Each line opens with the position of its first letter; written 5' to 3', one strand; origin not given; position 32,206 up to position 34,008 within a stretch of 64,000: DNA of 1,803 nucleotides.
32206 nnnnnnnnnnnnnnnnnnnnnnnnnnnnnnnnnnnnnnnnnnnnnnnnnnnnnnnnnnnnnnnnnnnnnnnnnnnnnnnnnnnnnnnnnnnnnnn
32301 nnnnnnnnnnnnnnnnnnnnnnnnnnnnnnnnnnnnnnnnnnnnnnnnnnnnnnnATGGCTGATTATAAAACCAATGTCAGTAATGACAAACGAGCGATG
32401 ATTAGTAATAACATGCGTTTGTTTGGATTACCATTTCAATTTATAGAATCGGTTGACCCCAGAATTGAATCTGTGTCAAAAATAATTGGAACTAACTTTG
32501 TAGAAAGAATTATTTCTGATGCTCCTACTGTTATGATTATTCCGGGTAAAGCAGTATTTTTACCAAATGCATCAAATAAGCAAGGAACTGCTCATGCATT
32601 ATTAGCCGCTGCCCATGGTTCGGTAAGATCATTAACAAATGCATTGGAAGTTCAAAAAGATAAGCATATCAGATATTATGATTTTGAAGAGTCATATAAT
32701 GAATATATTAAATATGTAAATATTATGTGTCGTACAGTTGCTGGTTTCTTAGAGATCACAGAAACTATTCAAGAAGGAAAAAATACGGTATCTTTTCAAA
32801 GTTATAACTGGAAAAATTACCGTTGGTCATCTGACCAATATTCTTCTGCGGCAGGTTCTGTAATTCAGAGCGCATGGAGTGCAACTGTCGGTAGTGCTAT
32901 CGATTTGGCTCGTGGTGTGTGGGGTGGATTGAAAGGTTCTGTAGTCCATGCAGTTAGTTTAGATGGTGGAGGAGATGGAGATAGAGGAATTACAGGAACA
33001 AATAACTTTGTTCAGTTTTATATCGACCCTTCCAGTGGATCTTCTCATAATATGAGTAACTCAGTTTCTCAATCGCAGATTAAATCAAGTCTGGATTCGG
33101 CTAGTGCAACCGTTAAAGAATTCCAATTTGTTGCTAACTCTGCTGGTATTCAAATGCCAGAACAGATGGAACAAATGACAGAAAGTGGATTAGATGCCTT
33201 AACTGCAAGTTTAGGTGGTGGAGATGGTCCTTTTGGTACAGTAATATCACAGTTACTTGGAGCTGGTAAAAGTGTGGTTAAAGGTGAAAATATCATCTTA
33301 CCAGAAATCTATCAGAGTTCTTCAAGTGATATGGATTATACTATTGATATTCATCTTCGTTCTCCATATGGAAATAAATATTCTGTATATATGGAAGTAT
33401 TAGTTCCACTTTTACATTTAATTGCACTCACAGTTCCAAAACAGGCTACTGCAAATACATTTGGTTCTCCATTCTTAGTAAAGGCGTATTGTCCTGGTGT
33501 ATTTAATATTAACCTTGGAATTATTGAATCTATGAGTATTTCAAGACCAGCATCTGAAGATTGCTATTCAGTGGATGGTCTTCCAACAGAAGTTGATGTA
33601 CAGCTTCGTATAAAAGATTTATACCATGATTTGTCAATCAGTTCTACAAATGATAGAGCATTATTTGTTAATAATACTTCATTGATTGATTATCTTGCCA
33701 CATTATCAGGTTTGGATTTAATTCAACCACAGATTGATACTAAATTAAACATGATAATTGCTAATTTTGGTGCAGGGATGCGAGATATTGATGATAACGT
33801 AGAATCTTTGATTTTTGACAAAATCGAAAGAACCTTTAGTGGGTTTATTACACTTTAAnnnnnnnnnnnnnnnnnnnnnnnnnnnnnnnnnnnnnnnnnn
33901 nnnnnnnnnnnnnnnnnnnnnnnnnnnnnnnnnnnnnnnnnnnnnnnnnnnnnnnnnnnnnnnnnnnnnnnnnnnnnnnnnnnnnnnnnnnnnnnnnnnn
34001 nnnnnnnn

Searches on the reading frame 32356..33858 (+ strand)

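Call 40: search_protein_families(library=phrogs, proteins=[window:32356-33858:+], max_evalue=0.00001)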
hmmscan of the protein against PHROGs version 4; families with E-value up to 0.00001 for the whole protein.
window:32356-33858:+ (500 aa): 2 families
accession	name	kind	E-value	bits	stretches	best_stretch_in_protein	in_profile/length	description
phrog_20401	-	head and packaging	3.3e-45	155.6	1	219-457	203-434/473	virion structural protein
phrog_3181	-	unknown function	2.4e-33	116.6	1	217-457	411-652/703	-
